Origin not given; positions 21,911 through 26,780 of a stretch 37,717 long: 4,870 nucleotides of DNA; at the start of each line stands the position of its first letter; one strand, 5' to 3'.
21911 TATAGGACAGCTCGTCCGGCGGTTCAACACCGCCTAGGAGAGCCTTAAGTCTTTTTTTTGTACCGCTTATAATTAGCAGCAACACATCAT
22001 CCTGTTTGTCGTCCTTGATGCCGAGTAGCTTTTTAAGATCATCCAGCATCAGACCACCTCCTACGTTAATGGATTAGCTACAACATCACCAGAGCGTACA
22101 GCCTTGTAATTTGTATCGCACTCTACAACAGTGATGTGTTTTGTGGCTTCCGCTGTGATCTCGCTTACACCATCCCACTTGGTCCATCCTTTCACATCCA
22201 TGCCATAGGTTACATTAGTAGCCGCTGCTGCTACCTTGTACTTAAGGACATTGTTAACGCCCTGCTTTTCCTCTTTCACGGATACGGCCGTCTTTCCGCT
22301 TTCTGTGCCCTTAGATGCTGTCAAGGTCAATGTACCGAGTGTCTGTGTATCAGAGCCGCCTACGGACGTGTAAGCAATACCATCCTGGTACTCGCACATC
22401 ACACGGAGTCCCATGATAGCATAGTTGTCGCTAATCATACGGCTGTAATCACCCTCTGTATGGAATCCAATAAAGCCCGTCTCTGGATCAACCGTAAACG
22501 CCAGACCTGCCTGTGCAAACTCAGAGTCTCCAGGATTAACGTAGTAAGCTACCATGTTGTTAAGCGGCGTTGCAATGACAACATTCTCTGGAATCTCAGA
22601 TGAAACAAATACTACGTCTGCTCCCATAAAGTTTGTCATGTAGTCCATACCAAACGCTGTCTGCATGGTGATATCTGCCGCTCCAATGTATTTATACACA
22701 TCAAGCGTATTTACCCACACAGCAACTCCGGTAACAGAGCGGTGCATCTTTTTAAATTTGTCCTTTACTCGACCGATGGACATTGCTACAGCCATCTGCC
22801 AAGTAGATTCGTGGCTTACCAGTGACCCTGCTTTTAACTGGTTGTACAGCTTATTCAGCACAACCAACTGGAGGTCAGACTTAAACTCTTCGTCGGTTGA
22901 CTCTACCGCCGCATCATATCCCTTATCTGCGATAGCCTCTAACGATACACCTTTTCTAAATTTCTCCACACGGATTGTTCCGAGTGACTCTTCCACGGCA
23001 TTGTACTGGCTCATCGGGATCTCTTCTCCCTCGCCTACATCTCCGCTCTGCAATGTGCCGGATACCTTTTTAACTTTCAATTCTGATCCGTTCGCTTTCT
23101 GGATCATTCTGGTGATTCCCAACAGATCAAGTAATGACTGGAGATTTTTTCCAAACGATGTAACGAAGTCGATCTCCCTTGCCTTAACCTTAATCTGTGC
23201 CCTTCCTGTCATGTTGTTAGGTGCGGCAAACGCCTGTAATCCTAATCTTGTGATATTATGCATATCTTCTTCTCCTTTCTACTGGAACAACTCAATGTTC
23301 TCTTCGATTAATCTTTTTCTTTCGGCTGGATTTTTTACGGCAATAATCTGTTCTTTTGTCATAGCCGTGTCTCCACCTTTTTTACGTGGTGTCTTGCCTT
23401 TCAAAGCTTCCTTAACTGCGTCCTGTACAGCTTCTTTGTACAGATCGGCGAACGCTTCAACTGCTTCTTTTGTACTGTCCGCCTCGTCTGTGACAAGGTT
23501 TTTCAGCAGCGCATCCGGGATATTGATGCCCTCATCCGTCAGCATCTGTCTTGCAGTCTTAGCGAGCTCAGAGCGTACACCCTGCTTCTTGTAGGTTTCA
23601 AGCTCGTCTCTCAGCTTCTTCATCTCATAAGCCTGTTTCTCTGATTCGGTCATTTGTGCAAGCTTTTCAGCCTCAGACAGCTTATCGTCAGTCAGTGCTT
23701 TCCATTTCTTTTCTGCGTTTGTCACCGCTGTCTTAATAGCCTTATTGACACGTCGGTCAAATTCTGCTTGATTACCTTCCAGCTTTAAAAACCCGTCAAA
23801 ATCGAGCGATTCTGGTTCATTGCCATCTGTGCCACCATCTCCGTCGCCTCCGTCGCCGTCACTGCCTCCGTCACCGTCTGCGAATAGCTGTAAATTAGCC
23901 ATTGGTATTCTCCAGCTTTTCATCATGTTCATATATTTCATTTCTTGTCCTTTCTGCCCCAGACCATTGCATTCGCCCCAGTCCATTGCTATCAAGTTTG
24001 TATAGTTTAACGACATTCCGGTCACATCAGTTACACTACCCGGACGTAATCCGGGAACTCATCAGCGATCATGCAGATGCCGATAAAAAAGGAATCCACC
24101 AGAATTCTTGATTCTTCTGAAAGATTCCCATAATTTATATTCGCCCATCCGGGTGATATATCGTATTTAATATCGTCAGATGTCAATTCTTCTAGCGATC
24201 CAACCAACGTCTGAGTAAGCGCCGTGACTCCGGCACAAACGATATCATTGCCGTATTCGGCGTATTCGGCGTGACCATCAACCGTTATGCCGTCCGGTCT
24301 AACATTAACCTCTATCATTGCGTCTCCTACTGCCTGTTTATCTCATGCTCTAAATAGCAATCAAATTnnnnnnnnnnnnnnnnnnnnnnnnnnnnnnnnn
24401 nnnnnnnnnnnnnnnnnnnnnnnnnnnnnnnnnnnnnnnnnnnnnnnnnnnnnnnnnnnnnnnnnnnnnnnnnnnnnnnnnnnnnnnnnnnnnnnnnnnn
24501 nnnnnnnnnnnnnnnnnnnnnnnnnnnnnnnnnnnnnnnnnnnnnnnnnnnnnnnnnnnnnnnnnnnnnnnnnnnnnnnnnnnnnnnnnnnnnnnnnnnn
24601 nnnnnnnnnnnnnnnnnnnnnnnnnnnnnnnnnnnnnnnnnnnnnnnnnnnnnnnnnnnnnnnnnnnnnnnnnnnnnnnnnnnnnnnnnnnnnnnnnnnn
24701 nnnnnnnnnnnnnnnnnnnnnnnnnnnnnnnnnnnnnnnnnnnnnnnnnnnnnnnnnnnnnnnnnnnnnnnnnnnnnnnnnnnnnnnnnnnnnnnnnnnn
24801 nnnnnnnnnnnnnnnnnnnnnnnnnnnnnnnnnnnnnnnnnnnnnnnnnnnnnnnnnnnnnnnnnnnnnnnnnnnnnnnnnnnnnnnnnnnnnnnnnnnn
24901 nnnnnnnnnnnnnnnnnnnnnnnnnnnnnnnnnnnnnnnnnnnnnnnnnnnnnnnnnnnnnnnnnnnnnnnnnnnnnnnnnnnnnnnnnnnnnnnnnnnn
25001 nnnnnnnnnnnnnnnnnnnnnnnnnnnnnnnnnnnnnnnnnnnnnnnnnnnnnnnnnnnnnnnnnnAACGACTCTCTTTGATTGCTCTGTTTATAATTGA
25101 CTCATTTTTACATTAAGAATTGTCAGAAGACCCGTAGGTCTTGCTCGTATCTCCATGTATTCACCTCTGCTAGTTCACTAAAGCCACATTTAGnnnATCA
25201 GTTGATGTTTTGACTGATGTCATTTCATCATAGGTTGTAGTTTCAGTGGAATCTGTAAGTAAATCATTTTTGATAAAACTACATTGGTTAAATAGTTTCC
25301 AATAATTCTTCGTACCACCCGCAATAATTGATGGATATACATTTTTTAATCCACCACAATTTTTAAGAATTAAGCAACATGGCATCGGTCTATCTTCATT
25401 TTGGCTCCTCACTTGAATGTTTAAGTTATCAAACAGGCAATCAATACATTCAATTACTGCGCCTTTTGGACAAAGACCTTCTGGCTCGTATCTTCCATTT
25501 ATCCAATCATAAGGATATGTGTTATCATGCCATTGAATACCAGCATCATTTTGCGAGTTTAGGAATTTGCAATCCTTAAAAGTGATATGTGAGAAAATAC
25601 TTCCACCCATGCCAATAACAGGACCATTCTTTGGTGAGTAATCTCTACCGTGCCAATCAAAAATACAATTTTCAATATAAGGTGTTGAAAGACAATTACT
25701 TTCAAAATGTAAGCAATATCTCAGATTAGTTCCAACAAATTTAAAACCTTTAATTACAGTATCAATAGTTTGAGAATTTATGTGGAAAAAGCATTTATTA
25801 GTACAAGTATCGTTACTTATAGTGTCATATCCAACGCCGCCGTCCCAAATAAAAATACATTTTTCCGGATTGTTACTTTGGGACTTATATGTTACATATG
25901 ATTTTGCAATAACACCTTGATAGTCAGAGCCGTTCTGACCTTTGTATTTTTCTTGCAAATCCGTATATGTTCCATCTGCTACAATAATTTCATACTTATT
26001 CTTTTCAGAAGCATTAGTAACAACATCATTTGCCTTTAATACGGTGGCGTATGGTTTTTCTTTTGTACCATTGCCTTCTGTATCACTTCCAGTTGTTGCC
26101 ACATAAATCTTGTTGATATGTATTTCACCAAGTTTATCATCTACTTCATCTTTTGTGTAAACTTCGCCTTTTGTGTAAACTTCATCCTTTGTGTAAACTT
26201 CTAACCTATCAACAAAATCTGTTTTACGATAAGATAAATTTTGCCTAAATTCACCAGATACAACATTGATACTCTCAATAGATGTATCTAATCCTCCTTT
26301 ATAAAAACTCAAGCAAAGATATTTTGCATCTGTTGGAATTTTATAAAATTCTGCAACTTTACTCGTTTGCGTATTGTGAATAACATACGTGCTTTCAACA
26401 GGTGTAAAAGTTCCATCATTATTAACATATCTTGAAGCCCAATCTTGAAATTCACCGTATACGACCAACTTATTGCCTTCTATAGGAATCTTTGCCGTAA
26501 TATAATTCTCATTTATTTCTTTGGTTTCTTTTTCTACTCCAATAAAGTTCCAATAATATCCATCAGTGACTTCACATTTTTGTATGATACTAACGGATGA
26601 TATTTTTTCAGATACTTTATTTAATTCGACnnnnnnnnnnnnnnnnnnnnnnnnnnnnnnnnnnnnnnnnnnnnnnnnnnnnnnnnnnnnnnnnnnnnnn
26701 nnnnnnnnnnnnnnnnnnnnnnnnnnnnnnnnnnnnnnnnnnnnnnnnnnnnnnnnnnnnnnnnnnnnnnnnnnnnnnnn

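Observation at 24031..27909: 3.9-kb cassette inserted in the head-morphogenesis module between the MuF-like gene and the scaffold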

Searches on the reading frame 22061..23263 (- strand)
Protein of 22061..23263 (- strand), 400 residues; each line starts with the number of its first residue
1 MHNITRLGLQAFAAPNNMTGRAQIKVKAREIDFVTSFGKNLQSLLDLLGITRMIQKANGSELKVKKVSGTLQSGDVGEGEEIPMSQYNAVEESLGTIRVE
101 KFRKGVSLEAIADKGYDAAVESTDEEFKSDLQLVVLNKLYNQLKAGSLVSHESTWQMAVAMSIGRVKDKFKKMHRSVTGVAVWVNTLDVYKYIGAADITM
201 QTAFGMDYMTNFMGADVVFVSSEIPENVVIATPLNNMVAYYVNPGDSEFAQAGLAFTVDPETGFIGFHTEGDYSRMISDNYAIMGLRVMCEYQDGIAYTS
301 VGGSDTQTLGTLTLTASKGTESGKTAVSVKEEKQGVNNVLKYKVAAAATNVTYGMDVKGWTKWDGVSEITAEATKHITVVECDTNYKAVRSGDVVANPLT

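Call 5: search_protein_families(library=pfam, proteins=[window:22061-23263:-], max_evalue=0.01)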
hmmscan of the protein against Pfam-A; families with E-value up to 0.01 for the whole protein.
window:22061-23263:- (400 aa): 1 family
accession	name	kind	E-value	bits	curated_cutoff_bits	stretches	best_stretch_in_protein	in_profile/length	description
PF18316.7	S-l_SbsC_C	-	7.3e-10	39.6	26.6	1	318-393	2-80/86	S-layer protein SbsC C-terminal domain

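Call 6: search_protein_families(library=phrogs, proteins=[window:22061-23263:-], max_evalue=0.001)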
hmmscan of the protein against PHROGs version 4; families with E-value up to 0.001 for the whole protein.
window:22061-23263:- (400 aa): 1 family
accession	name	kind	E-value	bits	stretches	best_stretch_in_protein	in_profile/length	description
phrog_544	-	head and packaging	2.3e-34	120.1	1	38-296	19-270/282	major head protein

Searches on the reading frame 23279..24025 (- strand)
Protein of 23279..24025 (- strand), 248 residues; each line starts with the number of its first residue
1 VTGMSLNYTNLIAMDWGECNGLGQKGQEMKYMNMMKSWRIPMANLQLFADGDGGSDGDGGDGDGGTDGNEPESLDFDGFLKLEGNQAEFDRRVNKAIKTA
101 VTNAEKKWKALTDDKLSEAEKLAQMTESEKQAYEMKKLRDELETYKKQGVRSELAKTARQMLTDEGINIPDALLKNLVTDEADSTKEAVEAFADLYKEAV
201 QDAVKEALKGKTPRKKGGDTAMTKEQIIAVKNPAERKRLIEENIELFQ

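Call 5: search_protein_families(library=pfam, proteins=[window:23279-24025:-], max_evalue=0.01)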
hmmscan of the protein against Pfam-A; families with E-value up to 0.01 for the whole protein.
window:23279-24025:- (248 aa): 1 family
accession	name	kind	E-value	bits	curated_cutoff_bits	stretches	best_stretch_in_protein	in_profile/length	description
PF14265.11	DUF4355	-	2.4e-30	105.8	25.4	1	86-210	2-124/124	Capsid assembly scaffolding protein Gp46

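Call 6: search_protein_families(library=phrogs, proteins=[window:23279-24025:-], max_evalue=0.001)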
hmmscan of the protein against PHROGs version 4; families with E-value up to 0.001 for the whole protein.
window:23279-24025:- (248 aa): 3 families
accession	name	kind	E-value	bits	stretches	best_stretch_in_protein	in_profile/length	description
phrog_172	-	head and packaging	2.7e-49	169.3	1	28-248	11-219/229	head scaffolding protein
phrog_2932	-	head and packaging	4.8e-14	53.6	1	43-243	8-224/224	head scaffolding protein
phrog_2303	-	head and packaging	5.3e-07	30.7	1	43-195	9-173/219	head scaffolding protein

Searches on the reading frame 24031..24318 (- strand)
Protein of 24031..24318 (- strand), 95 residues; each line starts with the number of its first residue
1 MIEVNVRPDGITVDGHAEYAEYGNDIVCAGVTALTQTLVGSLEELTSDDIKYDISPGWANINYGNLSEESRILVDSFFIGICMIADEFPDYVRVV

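Call 5: search_protein_families(library=pfam, proteins=[window:24031-24318:-], max_evalue=0.01)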
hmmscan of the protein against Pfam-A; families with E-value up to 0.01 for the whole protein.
window:24031-24318:- (95 aa): 1 family
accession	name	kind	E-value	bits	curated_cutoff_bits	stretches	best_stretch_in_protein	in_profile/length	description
PF04327.17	Peptidase_Prp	-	1.1e-21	77.2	27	1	2-93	2-90/90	Cysteine protease Prp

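Call 6: search_protein_families(library=phrogs, proteins=[window:24031-24318:-], max_evalue=0.001)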
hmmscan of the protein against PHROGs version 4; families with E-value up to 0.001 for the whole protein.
window:24031-24318:- (95 aa): 1 family
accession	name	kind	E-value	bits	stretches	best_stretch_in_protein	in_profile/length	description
phrog_4478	-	other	6.9e-27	94.6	1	1-95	1-99/102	peptidase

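Call 65: search_protein_families(library=ncbifam, proteins=[window:24031-24318:-], max_evalue=0.01)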
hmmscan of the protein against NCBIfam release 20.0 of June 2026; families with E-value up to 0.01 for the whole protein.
window:24031-24318:- (95 aa): 12 families
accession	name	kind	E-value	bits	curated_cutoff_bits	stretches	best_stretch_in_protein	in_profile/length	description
NF011133.0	PRK14553.3-2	equivalog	1.5e-11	44.5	171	1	11-94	17-104/113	ribosomal-processing cysteine protease Prp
NF011126.0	PRK14553.1-6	equivalog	6.4e-11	42.4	135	1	10-94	16-107/112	ribosomal-processing cysteine protease Prp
NF011122.0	PRK14553.1-1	equivalog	3e-10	40.3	166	1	11-93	17-104/108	ribosomal-processing cysteine protease Prp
NF011129.0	PRK14553.2-2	equivalog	3.7e-09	36.9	133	1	1-49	3-54/104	ribosomal-processing cysteine protease Prp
NF011134.0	PRK14553.3-3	equivalog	2.4e-08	33.8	185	1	12-94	17-93/95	ribosomal-processing cysteine protease Prp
NF011132.0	PRK14553.3-1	equivalog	3.3e-08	33.8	133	1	10-93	15-100/106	ribosomal-processing cysteine protease Prp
NF011124.0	PRK14553.1-4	equivalog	8.5e-07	29.1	186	1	12-53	18-59/114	ribosomal-processing cysteine protease Prp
NF011125.0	PRK14553.1-5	equivalog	2.9e-06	27.7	201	1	11-54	16-59/105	ribosomal-processing cysteine protease Prp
NF011130.0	PRK14553.2-3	equivalog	4.2e-05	23.7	189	1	12-46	17-51/111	ribosomal-processing cysteine protease Prp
NF011131.0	PRK14553.2-4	equivalog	5.9e-05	23.3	225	1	11-94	17-104/113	ribosomal-processing cysteine protease Prp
NF011127.0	PRK14553.1-7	equivalog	6.7e-05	23.1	122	1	11-70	16-81/123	ribosomal-processing cysteine protease Prp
NF011128.0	PRK14553.2-1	equivalog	0.0019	18.4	136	1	14-64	21-70/109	ribosomal-processing cysteine protease Prp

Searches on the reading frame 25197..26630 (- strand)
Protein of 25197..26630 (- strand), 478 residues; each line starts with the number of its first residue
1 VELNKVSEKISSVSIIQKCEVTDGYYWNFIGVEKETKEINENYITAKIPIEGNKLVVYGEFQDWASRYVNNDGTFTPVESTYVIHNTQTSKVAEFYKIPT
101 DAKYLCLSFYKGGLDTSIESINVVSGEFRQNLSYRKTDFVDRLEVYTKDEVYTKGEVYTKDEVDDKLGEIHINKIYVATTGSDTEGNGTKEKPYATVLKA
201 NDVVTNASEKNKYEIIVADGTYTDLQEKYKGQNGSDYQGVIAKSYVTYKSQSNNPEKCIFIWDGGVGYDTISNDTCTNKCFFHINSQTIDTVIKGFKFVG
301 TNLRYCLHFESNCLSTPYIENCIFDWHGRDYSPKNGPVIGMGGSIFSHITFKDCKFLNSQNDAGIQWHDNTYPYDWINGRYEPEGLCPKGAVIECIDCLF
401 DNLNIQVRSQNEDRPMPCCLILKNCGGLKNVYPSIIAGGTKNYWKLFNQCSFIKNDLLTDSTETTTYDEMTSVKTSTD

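Call 44: search_solved_structures(query=window:25197-26630:-, max_evalue=10)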
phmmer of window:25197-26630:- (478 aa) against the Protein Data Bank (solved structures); distinct sequences matched with E-value up to 10: 6.
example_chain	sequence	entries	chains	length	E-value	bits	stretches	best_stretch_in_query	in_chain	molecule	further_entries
4zya_A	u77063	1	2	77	0.017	17.2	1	171-203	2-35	Asparagine--tRNA ligase, cytoplasmic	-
8fa3_A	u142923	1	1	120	0.058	15.4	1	179-265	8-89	Asparagine--tRNA ligase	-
7oaa_A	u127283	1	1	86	0.67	11.9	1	141-176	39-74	General control transcription factor GCN4,conserved hypothetical protein residues 311-335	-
7rpr_A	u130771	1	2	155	0.78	11.7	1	113-178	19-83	Fibronectin-binding lipoprotein FbpA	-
8tc8_A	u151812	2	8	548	0.94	11.4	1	174-202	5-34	Asparagine--tRNA ligase, cytoplasmic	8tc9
3obw_A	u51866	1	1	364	1.3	10.9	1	115-185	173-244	Protein pelota homolog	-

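Call 60: predict_structure(alignment_id=A2)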
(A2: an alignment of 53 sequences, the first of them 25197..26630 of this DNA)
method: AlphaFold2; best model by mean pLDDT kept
length: 478 residues; sequences in the alignment: 53
mean_pLDDT: 65.5   pTM: 0.61
mean pLDDT of the five models: 65.5, 65.1, 62.8, 62.8, 58.7
residues with pLDDT >= 90: 70; 70-90: 170; 50-70: 96; < 50: 142
segments of 3 or more residues with pLDDT < 50: 1-17, 80-90, 114-116, 127-167, 230-234, 370-389, 410-416, 434-442, 453-478
pLDDT, mean of each block of 10 residues (from residue 1): 28 47 78 76 79 63 72 73 40 64 81 52 51 32 35 33 48 89 80 90 86 94 67 61 92 93 78 79 80 94 84 74 89 74 65 85 65 34 37 85 71 53 81 49 52 43 31 30
secondary structure, 60 per line:
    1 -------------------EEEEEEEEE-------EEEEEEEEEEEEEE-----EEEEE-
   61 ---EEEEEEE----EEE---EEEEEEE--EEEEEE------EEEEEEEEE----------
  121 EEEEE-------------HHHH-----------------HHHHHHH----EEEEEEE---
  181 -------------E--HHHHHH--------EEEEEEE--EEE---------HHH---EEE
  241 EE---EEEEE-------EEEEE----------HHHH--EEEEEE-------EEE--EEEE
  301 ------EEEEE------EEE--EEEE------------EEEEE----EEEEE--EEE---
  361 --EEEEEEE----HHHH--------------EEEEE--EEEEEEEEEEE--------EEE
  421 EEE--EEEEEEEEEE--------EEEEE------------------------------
elements in order: E20-28 E36-49 E55-59 E64-70 E75-77 E81-87 E90-95 E102-110 E121-125 H139-142 H160-166 E171-177 H197-202 E211-217 E220-222 E238-242 E246-250 E258-262 H273-276 E279-284 E292-294 E297-300 E307-311 E318-320 E323-326 E339-343 E348-352 E355-357 E363-369 H374-377 E392-396 E399-409 E418-423 E426-435 E444-448

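Call 64: fold_search(model_id=the predicted structure, library=pdb)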
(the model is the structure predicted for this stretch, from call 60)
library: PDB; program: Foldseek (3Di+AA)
matches with E <= 10: 1106; with E <= 0.001: 1
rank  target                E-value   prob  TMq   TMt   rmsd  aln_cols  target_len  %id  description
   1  9rkv_M                6.5e-04  1.00  0.24  0.21  25.7       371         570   11  Agrobacterium phage 7-7-1 tail fibers (released 2025-12-10)
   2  9rkv_O                2.1e-03  0.96  0.22  0.20  26.9       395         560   11  Agrobacterium phage 7-7-1 tail fibers (released 2025-12-10)
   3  6kqs_A                8.0e-03  0.96  0.27  0.22  12.6       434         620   11  Crystal Structure of GH136 lacto-N-biosidase from Eubacterium ramulus - selenomethionine derivative (released 2020-06-10)
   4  6kqt_A                1.5e-02  0.92  0.26  0.21  12.2       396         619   13  Crystal Structure of GH136 lacto-N-biosidase from Eubacterium ramulus - native protein (released 2020-06-10)
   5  4yzq_A                2.3e-02  1.00  0.25  0.54   5.6       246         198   12  C. bescii Family 3 pectate lyase double mutant K108A/Q111N in complex with trigalacturonic acid (released 2015-12-23)
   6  8wm1_A                3.8e-02  0.89  0.26  0.26  13.7       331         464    9  DHS dehydratase (released 2024-10-02)
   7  6o0a                  5.1e-02  0.09  0.09  0.10  18.3       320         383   10  Crystal structure of flavohemoglobin from Malassezia yamatoensis with bound FAD and heme determined by iron SAD phasing (released 2019-03-06)
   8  4z03_B                6.3e-02  0.99  0.25  0.54   5.3       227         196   13  C. bescii Family 3 pectate lyase double mutant K108A in complex with trigalacturonic acid (released 2015-12-23)
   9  4a42_A                6.6e-02  0.92  0.15  0.45   8.0       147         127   10  CpGH89CBM32-6 produced by Clostridium perfringens (released 2012-04-04)
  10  2w1u_B                6.6e-02  0.91  0.15  0.40  11.2       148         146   10  A family 32 carbohydrate-binding module, from the Mu toxin produced by Clostridium perfringens, in complex with beta-D (released 2009-05-05)
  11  2iq7_A                7.3e-02  0.25  0.19  0.25  12.9       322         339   11  Crystal structure of the polygalacturonase from Colletotrichum lupini and its implications for the interaction with po (released 2007-10-23)
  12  2yc4_B                7.6e-02  0.96  0.16  0.44   9.4       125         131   13  Intraflagellar Transport Complex 25-27 from Chlamydomonas (released 2011-03-23)
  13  2o14                  7.6e-02  0.09  0.09  0.11  21.8       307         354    8  X-Ray Crystal Structure of Protein YXIM_BACsu from Bacillus subtilis. Northeast Structural Genomics Consortium Target SR (released 2006-12-12)
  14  2yc4_A                8.0e-02  0.95  0.15  0.44   9.5       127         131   14  Intraflagellar Transport Complex 25-27 from Chlamydomonas (released 2011-03-23)
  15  4yz0_B                8.5e-02  0.99  0.27  0.58   5.1       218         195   12  C. bescii Family 3 pectate lyase double mutant K108A/E39Q in complex with trigalacturonic acid (released 2015-12-23)
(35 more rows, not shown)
